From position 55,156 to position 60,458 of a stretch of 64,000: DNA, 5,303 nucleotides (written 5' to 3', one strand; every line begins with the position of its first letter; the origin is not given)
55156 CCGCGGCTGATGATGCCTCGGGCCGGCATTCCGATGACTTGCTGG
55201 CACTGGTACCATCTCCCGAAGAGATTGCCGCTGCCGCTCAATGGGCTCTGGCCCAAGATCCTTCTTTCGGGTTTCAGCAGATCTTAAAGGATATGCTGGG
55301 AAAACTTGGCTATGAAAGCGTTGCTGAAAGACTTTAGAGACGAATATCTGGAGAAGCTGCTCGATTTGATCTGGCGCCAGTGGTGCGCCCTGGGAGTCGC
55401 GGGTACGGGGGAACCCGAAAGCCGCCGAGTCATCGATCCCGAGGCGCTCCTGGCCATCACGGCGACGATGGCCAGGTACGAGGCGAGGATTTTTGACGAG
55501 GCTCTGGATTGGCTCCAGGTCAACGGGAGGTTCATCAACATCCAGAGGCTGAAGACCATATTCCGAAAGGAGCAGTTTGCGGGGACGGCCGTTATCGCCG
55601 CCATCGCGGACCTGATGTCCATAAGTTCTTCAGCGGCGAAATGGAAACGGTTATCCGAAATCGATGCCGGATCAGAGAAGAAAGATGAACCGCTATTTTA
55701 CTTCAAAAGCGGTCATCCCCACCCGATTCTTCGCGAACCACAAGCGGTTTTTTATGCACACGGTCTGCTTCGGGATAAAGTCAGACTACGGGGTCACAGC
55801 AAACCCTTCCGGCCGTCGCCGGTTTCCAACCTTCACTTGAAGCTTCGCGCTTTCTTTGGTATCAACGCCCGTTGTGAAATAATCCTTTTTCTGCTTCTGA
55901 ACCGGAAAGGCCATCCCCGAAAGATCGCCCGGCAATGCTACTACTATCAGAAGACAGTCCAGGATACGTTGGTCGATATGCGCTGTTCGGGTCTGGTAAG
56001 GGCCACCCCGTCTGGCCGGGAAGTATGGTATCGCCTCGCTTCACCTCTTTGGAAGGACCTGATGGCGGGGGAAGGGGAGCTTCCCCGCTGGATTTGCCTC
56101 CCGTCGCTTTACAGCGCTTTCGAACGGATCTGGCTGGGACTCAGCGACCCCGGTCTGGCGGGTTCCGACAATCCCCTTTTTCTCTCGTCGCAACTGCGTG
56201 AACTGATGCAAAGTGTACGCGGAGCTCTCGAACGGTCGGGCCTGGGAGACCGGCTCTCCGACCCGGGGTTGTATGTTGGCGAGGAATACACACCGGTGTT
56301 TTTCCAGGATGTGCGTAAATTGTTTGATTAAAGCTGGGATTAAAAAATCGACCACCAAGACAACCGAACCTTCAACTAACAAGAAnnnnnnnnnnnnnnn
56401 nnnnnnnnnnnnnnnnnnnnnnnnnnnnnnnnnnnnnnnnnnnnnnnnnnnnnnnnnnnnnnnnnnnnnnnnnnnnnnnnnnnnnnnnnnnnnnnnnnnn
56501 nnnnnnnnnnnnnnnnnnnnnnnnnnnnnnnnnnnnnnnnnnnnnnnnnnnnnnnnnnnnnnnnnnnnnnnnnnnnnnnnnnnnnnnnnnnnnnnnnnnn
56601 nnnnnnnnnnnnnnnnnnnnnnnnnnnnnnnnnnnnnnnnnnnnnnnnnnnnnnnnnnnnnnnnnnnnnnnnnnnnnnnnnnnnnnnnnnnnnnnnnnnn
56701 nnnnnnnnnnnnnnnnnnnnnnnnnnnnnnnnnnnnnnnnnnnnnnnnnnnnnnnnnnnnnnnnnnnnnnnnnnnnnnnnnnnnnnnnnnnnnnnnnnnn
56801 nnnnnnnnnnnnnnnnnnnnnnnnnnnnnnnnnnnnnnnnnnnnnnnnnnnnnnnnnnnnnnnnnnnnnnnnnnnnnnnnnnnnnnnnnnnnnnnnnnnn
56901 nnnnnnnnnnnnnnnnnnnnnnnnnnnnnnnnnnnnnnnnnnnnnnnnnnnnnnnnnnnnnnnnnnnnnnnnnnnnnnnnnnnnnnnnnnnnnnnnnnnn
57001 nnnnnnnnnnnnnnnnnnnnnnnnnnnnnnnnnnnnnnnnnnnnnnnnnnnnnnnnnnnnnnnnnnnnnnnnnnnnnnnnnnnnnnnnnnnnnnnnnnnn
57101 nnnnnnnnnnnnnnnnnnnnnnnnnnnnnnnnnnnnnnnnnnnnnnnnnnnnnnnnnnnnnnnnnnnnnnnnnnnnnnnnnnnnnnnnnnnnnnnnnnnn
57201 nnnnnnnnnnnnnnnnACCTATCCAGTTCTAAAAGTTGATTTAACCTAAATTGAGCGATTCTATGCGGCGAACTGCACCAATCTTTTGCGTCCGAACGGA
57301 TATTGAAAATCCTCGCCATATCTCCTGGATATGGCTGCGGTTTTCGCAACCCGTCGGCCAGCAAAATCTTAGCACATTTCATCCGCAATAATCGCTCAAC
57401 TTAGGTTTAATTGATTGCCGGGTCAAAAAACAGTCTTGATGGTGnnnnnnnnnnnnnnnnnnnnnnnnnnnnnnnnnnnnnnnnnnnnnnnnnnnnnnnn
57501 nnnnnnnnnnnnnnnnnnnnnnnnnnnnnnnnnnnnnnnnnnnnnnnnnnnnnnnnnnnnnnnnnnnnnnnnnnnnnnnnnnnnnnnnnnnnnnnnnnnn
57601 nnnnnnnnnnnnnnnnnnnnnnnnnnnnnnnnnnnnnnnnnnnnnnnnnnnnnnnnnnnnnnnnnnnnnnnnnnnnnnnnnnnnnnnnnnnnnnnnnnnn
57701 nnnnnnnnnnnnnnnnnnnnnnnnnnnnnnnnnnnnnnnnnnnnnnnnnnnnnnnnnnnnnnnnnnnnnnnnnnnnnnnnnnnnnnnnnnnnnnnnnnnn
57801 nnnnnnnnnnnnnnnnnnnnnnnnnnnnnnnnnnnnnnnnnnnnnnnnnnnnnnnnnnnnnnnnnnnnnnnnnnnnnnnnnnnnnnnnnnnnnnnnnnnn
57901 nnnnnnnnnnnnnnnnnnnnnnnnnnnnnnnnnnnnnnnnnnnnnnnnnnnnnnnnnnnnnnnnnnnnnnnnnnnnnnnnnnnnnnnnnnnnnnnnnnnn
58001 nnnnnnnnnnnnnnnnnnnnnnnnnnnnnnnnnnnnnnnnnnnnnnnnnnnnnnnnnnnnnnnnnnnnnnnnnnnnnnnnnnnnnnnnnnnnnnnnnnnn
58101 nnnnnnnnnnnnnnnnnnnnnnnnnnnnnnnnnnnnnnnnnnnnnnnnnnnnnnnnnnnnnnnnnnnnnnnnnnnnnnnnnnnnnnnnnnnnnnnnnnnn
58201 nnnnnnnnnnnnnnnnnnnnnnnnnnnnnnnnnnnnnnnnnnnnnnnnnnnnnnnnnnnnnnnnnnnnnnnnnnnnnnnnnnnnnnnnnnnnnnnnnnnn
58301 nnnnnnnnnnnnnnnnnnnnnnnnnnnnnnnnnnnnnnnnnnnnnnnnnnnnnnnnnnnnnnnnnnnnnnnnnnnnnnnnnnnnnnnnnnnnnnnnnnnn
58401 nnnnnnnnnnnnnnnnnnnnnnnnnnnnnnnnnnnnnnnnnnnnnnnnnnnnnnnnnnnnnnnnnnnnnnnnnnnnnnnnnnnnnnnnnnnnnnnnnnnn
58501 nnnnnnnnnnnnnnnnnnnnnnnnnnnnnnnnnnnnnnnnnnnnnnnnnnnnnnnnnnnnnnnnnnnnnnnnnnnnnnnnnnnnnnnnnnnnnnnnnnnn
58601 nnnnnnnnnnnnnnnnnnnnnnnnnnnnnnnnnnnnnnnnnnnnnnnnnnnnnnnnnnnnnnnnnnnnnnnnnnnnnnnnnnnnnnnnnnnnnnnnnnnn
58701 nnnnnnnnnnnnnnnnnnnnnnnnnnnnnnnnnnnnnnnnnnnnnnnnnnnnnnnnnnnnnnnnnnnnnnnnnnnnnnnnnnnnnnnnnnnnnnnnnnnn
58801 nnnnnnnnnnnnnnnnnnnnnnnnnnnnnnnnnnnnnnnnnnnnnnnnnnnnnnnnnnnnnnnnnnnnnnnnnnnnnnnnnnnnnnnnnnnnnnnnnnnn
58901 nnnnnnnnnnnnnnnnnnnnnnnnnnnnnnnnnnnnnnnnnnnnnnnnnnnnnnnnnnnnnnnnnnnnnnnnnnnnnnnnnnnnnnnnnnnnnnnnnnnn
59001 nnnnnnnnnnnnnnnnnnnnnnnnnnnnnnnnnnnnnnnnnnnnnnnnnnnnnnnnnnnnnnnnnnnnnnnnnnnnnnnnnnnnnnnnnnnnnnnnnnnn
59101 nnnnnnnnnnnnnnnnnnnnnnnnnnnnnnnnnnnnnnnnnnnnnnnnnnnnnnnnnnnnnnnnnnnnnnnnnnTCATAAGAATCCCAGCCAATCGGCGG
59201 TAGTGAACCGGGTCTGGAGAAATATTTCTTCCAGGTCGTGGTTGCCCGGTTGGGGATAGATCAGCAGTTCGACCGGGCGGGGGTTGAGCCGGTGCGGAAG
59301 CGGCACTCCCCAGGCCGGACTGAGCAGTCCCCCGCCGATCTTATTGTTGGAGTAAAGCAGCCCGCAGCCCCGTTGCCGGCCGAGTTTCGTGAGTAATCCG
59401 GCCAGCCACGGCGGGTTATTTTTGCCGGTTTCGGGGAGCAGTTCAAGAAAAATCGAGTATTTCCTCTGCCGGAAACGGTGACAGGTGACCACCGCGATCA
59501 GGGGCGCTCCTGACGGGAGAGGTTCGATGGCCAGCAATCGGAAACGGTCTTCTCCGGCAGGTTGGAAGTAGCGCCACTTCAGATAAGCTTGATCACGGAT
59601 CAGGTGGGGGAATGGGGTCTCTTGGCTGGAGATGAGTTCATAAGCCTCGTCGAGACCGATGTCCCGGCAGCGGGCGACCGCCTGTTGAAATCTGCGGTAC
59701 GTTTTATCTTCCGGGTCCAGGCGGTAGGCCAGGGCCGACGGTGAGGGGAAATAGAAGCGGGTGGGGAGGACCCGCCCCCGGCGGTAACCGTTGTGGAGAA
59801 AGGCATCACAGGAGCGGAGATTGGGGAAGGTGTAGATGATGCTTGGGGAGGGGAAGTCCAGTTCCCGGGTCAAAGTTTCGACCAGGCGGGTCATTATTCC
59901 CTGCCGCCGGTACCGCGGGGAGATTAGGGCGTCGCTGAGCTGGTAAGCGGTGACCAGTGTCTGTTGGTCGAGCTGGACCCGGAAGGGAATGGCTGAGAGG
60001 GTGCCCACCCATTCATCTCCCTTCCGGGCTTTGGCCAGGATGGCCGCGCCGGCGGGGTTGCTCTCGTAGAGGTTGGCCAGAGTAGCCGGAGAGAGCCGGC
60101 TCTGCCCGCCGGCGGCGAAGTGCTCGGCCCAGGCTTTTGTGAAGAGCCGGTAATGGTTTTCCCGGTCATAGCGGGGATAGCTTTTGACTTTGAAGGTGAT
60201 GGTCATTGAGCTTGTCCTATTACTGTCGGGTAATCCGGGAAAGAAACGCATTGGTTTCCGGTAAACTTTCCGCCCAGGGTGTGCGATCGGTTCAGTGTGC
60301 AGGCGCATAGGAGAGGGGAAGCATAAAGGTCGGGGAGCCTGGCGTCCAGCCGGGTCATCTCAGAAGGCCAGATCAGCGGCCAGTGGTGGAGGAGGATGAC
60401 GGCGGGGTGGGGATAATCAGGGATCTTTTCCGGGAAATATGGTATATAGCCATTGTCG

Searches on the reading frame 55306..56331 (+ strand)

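Call 31: search_protein_families(library=pfam, proteins=[window:55306-56331:+])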
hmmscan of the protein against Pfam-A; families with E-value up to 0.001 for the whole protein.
window:55306-56331:+ (341 aa): 0 families

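Call 33: search_protein_families(library=ncbifam, proteins=[window:55306-56331:+], max_evalue=0.01)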
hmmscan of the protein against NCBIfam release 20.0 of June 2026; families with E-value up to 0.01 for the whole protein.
window:55306-56331:+ (341 aa): 2 families
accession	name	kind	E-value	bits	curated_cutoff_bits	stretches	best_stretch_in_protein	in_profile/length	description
NF047906.1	CdPbTransRegCmtR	equivalog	3.5e-06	26.9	150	1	188-247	22-80/104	Cd(II)/Pb(II)-sensing metalloregulatory transcriptional regulator CmtR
NF033788.1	HTH_metalloreg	subfamily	0.00014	21.6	55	1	187-252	11-76/77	metalloregulator ArsR/SmtB family transcription factor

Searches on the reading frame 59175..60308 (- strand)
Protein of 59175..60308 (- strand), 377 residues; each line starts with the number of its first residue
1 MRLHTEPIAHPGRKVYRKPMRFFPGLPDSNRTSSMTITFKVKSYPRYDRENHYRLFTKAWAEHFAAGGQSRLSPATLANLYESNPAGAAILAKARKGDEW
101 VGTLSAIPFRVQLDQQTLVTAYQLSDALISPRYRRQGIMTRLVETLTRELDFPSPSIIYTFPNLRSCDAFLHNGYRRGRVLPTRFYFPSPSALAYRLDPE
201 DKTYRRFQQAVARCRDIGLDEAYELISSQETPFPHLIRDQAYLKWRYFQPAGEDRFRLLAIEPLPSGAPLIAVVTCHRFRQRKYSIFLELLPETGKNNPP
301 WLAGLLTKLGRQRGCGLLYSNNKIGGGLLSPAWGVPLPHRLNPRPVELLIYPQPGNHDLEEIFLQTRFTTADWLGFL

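Call 31: search_protein_families(library=pfam, proteins=[window:59175-60308:-])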
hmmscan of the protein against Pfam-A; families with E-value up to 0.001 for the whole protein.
window:59175-60308:- (377 aa): 2 families
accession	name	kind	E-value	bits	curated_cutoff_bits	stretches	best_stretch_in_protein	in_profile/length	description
PF13527.13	Acetyltransf_9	-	6.9e-06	26.5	25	1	91-150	43-101/127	Acetyltransferase (GNAT) domain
PF00583.31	Acetyltransf_1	-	1.5e-05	25.7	20.7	1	80-150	24-88/116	Acetyltransferase (GNAT) family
